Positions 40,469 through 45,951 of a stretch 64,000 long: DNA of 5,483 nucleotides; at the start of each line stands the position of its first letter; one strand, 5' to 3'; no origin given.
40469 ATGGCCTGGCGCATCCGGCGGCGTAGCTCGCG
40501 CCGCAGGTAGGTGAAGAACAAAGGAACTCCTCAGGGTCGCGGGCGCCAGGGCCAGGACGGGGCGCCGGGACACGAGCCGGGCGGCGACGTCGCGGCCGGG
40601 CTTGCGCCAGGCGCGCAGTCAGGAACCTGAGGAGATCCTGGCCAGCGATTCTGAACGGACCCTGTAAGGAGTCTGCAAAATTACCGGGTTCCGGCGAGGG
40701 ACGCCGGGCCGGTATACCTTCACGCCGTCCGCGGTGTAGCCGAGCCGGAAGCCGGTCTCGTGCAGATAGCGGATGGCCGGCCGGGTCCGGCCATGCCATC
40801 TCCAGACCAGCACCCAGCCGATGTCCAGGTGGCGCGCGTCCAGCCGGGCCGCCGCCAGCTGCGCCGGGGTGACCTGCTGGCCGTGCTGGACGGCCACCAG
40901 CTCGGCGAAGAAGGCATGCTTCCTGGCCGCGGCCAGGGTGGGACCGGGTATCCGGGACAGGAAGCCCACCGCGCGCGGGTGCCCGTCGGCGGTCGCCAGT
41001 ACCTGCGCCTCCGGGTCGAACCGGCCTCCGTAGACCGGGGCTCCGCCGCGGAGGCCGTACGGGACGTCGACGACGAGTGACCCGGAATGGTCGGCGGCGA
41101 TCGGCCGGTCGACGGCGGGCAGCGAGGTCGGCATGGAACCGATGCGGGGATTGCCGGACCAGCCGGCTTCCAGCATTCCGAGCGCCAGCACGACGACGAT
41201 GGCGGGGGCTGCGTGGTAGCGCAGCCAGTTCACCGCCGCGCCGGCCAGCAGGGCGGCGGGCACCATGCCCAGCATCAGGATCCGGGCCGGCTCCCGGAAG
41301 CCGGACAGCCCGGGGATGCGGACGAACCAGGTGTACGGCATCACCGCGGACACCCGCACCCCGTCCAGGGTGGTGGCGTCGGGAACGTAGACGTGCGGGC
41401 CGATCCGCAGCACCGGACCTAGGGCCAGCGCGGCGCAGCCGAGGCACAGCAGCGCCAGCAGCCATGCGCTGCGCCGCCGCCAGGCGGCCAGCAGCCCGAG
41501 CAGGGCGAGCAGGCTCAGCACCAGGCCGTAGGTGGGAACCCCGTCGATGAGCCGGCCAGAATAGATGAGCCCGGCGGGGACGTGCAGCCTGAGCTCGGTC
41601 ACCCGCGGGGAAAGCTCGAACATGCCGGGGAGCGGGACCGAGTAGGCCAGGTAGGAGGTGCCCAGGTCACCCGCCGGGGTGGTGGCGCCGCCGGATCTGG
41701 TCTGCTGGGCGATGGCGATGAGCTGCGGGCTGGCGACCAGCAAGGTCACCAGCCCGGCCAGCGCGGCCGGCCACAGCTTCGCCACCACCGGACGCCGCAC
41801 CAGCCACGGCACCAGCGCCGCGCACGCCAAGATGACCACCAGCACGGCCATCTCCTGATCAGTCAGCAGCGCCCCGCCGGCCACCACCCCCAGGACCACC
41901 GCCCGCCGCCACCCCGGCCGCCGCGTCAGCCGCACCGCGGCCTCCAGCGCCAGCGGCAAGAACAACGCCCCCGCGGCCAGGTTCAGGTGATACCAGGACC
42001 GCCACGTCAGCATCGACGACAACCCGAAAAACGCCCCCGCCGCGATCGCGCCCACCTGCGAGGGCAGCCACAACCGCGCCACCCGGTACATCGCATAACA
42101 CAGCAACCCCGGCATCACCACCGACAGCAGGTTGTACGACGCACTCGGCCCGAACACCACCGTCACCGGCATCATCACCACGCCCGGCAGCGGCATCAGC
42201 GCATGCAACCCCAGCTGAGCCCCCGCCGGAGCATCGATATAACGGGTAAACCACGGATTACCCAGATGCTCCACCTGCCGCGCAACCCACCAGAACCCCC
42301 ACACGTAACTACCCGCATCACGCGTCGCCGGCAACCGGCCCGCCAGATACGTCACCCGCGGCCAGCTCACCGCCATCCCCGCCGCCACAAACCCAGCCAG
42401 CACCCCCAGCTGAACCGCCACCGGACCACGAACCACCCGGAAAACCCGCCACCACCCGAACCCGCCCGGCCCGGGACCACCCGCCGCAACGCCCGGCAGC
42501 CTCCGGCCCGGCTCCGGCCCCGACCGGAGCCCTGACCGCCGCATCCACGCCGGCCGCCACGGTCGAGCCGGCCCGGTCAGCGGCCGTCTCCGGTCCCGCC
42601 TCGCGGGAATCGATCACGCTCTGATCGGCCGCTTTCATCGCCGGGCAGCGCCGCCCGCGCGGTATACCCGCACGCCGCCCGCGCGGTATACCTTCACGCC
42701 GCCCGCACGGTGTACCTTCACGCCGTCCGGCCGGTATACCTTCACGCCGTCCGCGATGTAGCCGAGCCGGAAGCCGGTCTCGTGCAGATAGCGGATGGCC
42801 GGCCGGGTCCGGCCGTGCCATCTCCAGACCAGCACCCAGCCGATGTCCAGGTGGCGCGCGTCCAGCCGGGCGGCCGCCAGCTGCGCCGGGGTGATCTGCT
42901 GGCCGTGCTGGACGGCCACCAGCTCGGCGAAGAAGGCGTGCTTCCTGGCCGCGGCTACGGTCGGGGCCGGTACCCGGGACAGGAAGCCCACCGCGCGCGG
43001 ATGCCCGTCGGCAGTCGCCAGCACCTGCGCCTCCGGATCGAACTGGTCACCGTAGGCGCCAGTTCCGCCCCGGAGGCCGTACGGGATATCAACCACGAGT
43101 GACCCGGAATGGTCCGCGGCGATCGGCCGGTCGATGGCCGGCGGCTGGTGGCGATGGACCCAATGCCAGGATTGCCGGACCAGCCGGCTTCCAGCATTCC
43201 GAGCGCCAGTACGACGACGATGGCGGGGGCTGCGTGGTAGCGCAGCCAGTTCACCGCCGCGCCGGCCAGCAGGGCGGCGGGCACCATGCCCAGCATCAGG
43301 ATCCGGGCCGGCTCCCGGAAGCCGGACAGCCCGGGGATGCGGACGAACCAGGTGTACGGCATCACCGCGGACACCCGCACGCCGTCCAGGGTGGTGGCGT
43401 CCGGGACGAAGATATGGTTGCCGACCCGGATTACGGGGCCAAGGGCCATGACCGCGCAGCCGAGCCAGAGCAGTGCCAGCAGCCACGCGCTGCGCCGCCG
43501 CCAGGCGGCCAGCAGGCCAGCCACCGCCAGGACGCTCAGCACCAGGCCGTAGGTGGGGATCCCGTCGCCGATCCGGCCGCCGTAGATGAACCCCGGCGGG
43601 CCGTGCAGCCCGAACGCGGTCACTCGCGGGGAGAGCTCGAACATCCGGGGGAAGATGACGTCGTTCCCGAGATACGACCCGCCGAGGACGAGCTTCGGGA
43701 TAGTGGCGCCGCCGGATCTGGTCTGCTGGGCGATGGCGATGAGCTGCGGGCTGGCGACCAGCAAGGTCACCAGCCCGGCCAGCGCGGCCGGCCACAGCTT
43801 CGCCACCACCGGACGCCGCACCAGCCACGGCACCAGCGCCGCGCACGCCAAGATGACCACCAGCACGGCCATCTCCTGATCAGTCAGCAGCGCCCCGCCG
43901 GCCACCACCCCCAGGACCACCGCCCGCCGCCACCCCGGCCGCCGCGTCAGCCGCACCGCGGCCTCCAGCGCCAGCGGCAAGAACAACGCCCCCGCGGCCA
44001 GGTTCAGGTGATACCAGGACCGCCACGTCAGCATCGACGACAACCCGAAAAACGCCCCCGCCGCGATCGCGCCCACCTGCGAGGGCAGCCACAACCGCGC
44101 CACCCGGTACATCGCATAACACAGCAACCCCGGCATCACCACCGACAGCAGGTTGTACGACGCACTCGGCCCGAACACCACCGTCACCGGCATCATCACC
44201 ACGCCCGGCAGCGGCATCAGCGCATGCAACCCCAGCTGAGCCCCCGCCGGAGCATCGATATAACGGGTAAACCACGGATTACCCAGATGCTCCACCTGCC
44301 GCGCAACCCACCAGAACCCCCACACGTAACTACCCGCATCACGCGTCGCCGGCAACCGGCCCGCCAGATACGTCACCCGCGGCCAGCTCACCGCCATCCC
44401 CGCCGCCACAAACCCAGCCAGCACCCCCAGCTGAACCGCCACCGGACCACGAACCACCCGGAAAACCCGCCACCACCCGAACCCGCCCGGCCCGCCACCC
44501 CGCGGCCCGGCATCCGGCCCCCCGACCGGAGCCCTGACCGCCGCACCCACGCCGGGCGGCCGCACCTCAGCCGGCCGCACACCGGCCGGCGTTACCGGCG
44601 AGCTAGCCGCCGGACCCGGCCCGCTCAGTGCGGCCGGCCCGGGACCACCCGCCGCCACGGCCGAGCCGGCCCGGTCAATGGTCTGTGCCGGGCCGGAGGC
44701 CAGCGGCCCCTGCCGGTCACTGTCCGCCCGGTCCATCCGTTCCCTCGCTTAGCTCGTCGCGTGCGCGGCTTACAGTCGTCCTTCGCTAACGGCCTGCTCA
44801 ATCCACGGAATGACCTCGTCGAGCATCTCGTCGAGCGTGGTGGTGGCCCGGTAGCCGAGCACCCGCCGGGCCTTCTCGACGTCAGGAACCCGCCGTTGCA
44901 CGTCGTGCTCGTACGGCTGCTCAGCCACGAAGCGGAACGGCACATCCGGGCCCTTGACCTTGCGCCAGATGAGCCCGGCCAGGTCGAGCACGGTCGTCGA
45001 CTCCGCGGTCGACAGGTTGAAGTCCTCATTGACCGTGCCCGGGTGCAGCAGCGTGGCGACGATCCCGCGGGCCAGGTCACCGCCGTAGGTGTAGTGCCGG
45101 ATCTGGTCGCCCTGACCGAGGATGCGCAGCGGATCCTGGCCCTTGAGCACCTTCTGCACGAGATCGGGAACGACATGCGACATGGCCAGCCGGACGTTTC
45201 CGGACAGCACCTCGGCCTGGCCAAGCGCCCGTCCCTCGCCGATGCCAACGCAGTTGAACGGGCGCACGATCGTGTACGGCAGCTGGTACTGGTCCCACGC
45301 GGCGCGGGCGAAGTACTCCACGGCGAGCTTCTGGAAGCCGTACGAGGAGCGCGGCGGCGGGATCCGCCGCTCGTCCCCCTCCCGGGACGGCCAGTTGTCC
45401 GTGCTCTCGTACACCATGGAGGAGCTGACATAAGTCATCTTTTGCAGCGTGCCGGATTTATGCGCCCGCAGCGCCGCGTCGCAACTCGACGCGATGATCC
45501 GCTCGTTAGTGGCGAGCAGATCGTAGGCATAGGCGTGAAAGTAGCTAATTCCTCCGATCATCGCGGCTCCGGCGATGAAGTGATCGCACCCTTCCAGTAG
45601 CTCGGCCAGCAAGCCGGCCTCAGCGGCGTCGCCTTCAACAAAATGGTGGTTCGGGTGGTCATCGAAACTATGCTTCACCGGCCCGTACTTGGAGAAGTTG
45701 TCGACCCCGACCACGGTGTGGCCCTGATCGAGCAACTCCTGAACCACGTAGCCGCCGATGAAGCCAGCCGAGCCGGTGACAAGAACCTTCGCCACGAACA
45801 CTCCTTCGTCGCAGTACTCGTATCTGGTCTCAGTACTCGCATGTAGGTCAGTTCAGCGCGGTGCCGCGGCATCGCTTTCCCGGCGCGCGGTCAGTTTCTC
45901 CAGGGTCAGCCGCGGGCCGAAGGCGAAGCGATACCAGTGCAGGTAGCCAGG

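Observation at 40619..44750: Recent tandem duplication of a 2-kb GT-C-like membrane protein gene: 790-bp identical tract, frameshifted second copy, C-terminal 24-bp repeat expansion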

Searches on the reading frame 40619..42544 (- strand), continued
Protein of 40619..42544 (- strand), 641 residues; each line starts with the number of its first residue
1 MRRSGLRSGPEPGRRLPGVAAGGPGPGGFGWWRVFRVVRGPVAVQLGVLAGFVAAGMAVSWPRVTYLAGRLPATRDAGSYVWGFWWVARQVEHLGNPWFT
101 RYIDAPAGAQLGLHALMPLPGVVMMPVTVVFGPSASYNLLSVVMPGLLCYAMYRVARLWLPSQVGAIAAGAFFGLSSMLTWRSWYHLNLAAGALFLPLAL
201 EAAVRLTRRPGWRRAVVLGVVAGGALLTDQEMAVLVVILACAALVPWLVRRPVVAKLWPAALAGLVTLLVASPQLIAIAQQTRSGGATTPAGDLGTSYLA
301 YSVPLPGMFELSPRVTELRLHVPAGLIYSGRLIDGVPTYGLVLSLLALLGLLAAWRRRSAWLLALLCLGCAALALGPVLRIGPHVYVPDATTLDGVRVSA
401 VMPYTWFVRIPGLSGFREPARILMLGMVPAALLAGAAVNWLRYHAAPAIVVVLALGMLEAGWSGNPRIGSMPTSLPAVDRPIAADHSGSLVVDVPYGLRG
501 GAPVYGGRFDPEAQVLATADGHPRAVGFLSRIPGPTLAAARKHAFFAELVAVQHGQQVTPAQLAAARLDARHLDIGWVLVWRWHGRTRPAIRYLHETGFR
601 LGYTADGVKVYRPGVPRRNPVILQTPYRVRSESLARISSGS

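Call 42: fold_search(model_id=the predicted structure, library=pdb)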
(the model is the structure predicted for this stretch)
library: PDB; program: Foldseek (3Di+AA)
matches with E <= 10: 204; with E <= 0.001: 11
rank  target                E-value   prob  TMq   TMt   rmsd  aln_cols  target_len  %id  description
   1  6ezn_F                1.2e-05  1.00  0.44  0.43  13.6       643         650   10  Cryo-EM structure of the yeast oligosaccharyltransferase (OST) complex (released 2018-01-17)
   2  8b6l_I                1.4e-05  1.00  0.43  0.41  12.4       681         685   10  Subtomogram average of the human Sec61-TRAP-OSTA-translocon (released 2022-12-07)
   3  6ftg_5                2.3e-05  1.00  0.44  0.44  17.7       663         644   11  Subtomogram average of OST-containing ribosome-translocon complexes from canine rough microsomal membranes (released 2018-03-21)
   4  8if8_B                4.8e-05  1.00  0.42  0.43  11.6       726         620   15  Arabinosyltransferase AftA (released 2023-05-31)
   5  6c26_A                7.1e-05  1.00  0.45  0.45  12.5       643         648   10  The Cryo-EM structure of a eukaryotic oligosaccharyl transferase complex (released 2018-01-31)
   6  7e9s_A                1.3e-04  1.00  0.39  0.30  15.4       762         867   11  Archaeal oligosaccharyltransferase AglB from Archaeoglobus fulgidus in complex with an inhibitory peptide and a dolich (released 2021-09-08)
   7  6s7o_A                1.6e-04  1.00  0.45  0.44  11.3       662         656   10  Cryo-EM structure of human oligosaccharyltransferase complex OST-A (released 2019-12-18)
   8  8pn9_A                2.2e-04  1.00  0.46  0.45  12.0       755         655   10  Structure of human oligosaccharyltransferase OST-A complex bound to NGI-1 (released 2024-05-08)
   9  7zli_A                2.9e-04  1.00  0.39  0.38  13.4       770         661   11  Cryo-EM structure of C-mannosyltransferase CeDPY19, in complex with Dol25-P-Man and bound to CMT2-Fab and anti-Fab nan (released 2023-01-11)
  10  6wbx                  3.6e-04  1.00  0.44  0.25  11.3       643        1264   15  Single-Particle Cryo-EM Structure of Arabinofuranosyltransferase AftD from Mycobacteria, Mutant R1389S Class 1 (released 2020-05-13)
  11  8if8_C                4.9e-04  1.00  0.44  0.46  12.8       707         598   14  Arabinosyltransferase AftA (released 2023-05-31)
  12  7zlh_A                2.3e-03  1.00  0.37  0.36  13.9       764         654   12  Cryo-EM structure of C-mannosyltransferase CeDPY19, in apo state, bound to CMT2-Fab and anti-Fab nanobody (released 2023-01-11)
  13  5f15                  4.8e-03  1.00  0.37  0.42  15.1       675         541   14  Crystal Structure of ArnT from Cupriavidus metallidurans bound to Undecaprenyl phosphate (released 2016-02-17)
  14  7zlg_A                8.2e-03  0.99  0.37  0.36  13.0       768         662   11  Cryo-EM structure of C-mannosyltransferase CeDPY19, in complex with acceptor peptide and bound to CMT2-Fab and anti-Fa (released 2023-01-11)
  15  7bvf_B                1.1e-02  0.99  0.29  0.20  12.0       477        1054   16  Cryo-EM structure of Mycobacterium tuberculosis arabinosyltransferase EmbA-EmbB-AcpM2 in complex with ethambutol (released 2020-04-29)
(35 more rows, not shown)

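Call 76: find_encoding_contigs(protein=window:40619-42376:-, flank=6000, max_places=10)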
Protein window:40619-42376:- (585 aa): no gene with exactly this product is on record in the collection.

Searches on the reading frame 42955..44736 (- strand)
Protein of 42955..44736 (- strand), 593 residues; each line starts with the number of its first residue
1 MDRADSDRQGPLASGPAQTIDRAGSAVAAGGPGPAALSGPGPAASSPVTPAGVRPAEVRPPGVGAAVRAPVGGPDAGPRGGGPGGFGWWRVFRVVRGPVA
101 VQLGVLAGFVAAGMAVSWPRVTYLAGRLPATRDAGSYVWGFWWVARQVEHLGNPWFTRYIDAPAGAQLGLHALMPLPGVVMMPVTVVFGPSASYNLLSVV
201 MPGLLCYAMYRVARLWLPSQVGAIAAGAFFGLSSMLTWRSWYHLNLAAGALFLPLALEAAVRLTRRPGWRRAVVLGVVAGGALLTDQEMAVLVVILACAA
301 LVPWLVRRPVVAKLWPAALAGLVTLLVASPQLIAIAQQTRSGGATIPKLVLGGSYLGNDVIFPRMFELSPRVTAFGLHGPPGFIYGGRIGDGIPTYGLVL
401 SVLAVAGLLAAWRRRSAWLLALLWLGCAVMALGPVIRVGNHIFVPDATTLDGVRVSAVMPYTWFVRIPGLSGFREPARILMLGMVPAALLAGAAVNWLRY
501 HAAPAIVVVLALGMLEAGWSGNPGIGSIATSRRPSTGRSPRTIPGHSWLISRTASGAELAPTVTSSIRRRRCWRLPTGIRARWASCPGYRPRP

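Call 7: search_protein_families(library=pfam, proteins=[window:42955-44736:-], max_evalue=1)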
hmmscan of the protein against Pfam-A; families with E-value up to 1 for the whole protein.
window:42955-44736:- (593 aa): 1 family
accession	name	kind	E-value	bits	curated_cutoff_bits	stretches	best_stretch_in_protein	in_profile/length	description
PF25397.1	DUF7887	-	0.0098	16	24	1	504-522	8-26/63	Domain of unknown function (DUF7887)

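Call 8: search_protein_families(library=ncbifam, proteins=[window:42955-44736:-], max_evalue=1)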
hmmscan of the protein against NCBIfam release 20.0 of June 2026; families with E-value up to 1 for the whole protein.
window:42955-44736:- (593 aa): 0 families

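Call 75: find_encoding_contigs(protein=window:42955-44736:-, flank=6000, max_places=10)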
Protein window:42955-44736:- (593 aa): no gene with exactly this product is on record in the collection.

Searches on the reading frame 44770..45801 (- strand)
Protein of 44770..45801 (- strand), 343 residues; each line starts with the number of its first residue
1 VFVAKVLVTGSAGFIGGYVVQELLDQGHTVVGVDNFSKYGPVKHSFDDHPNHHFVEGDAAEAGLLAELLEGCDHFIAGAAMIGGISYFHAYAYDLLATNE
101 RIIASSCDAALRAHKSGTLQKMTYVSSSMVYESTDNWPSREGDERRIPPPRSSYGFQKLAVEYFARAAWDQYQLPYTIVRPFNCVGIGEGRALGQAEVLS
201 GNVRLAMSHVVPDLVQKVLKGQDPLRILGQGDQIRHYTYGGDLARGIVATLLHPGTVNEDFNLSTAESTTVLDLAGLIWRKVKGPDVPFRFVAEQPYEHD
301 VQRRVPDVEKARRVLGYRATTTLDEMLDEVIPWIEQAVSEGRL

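Call 44: search_protein_families(library=ncbifam, proteins=[window:44770-45801:-], max_evalue=0.00001)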
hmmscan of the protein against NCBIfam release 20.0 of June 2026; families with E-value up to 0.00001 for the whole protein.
window:44770-45801:- (343 aa): 15 families
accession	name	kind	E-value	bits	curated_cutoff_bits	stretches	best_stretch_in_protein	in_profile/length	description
TIGR01179.1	galE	equivalog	2.6e-26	92.3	262.3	1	5-337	1-328/332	UDP-glucose 4-epimerase GalE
TIGR01181.1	dTDP_gluc_dehyt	equivalog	1e-24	87.2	365.1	2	209-336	190-313/321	dTDP-glucose 4,6-dehydratase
TIGR04180.1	EDH_00030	hypoth_equivalog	1.3e-24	86.9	475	1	6-320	1-295/297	NAD-dependent 4,6-dehydratase LegB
NF007956.0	PRK10675.1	subfamily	1.1e-18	67.5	394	1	5-334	2-329/338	UDP-glucose 4-epimerase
NF047922.1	GDPFucSynFcl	equivalog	5.2e-15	55.7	500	1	72-333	54-300/308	GDP-L-fucose synthase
NF008872.0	PRK11908.1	equivalog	5.4e-13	48.7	294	1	4-254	2-240/349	bifunctional UDP-4-keto-pentose/UDP-xylose synthase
NF011728.1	PRK15181.1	equivalog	6.4e-13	48.4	760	1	5-333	17-336/348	Vi polysaccharide biosynthesis UDP-N-acetylglucosaminuronic acid C-4 epimerase TviC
TIGR02197.1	heptose_epim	equivalog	2.3e-12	46.7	274.6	1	6-335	1-314/316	ADP-glyceromanno-heptose 6-epimerase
TIGR03466.1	HpnA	hypoth_equivalog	6e-11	41.8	367.65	1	5-187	2-173/327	hopanoid-associated sugar epimerase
NF007490.0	PRK10084.1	subfamily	2e-10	40.2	649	0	209-334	206-334/361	dTDP-glucose 4,6-dehydratase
NF005998.1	PRK08125.1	equivalog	2.2e-10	39.6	777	1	4-247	316-544/649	bifunctional UDP-4-amino-4-deoxy-L-arabinose formyltransferase/UDP-glucuronic acid oxidase ArnA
NF042422.1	oxyalk_red_OleD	equivalog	2.6e-08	33.6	580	1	5-188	2-172/329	2-alkyl-3-oxoalkanoate reductase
TIGR01746.1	Thioester-redct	subfamily_domain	2.8e-08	33.4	213.35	0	109-213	118-225/371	thioester reductase domain-containing protein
NF007582.0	PRK10217.1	equivalog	5.8e-08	32.2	698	0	209-278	199-266/355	dTDP-glucose 4,6-dehydratase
NF043036.1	ErythonDh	equivalog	9.9e-06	25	325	0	5-164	2-159/321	D-erythronate dehydrogenase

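Call 45: search_solved_structures(query=window:44770-45801:-, max_evalue=1e-20)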
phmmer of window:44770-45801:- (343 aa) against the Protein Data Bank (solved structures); distinct sequences matched with E-value up to 1e-20: 8.
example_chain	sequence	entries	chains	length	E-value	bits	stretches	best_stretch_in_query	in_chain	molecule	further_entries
8vr2_A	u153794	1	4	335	1.8e-27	99.7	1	5-336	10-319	NAD-dependent epimerase/dehydratase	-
2pzj_A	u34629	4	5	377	8e-24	87.7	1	5-335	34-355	Putative nucleotide sugar epimerase/ dehydratase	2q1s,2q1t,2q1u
6zl6_A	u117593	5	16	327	1.1e-21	80.7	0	5-337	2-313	Epimerase domain-containing protein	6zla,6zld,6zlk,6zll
6zlj_A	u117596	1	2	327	4e-21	78.8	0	5-337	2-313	Epimerase domain-containing protein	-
4lk3_A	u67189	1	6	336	5.1e-21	78.5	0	5-335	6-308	UDP-glucuronic acid decarboxylase 1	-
4gll_A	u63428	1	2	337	6.6e-21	78.1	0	5-335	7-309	UDP-glucuronic acid decarboxylase 1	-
2b69_A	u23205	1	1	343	6.9e-21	78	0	5-335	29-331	UDP-glucuronate decarboxylase 1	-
4m55_A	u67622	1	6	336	8.5e-21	77.7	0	5-335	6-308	UDP-glucuronic acid decarboxylase 1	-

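Call 62: find_encoding_contigs(protein=window:44770-45795:-, flank=10000, max_places=10)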
Protein window:44770-45795:- (341 aa): 3 contigs read that carry it; 3 places shown.
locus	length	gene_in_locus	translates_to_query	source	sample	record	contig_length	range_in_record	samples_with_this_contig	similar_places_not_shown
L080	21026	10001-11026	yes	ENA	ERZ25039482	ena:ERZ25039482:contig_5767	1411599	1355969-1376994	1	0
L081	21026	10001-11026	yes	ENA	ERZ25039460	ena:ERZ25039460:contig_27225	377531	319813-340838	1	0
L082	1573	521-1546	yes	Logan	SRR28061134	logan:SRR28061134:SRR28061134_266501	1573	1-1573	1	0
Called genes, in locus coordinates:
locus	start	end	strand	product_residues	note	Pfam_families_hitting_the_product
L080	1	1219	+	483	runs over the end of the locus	PF07992:Pyr_redox_2 (weak), PF00070:Pyr_redox (faint), PF00890:FAD_binding_2 (weak), PF01266:DAO, PF01593:Amino_oxidase, PF12831:FAD_oxidored, PF13450:NAD_binding_8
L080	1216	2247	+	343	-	PF00348:polyprenyl_synt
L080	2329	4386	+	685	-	PF00432:Prenyltrans (faint), PF13249:SQHop_cyclase_N, PF07678:TED_complement (faint), PF13243:SQHop_cyclase_C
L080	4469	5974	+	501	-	PF01048:PNP_UDP_1 (weak), PF02401:LYTB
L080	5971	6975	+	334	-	PF04055:Radical_SAM, PF11946:DUF3463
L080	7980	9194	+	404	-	PF03721:UDPG_MGDP_dh_N, PF00984:UDPG_MGDP_dh, PF03720:UDPG_MGDP_dh_C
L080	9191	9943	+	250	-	PF00535:Glycos_transf_2, PF13641:Glyco_tranf_2_3 (weak)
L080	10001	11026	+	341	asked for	PF01073:3Beta_HSD (faint), PF01370:Epimerase, PF07993:NAD_binding_4 (faint), PF13460:NAD_binding_10, PF16363:GDP_Man_Dehyd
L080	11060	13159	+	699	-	-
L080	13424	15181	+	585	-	-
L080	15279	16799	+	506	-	PF12704:MacB_PCD, PF02687:FtsX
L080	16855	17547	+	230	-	PF00005:ABC_tran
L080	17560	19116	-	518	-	-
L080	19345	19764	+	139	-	-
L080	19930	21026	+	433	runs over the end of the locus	PF20254:DMFA2_C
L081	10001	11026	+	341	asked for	PF01073:3Beta_HSD (faint), PF01370:Epimerase, PF07993:NAD_binding_4 (faint), PF13460:NAD_binding_10, PF16363:GDP_Man_Dehyd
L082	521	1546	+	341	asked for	PF01073:3Beta_HSD (faint), PF01370:Epimerase, PF07993:NAD_binding_4 (faint), PF13460:NAD_binding_10, PF16363:GDP_Man_Dehyd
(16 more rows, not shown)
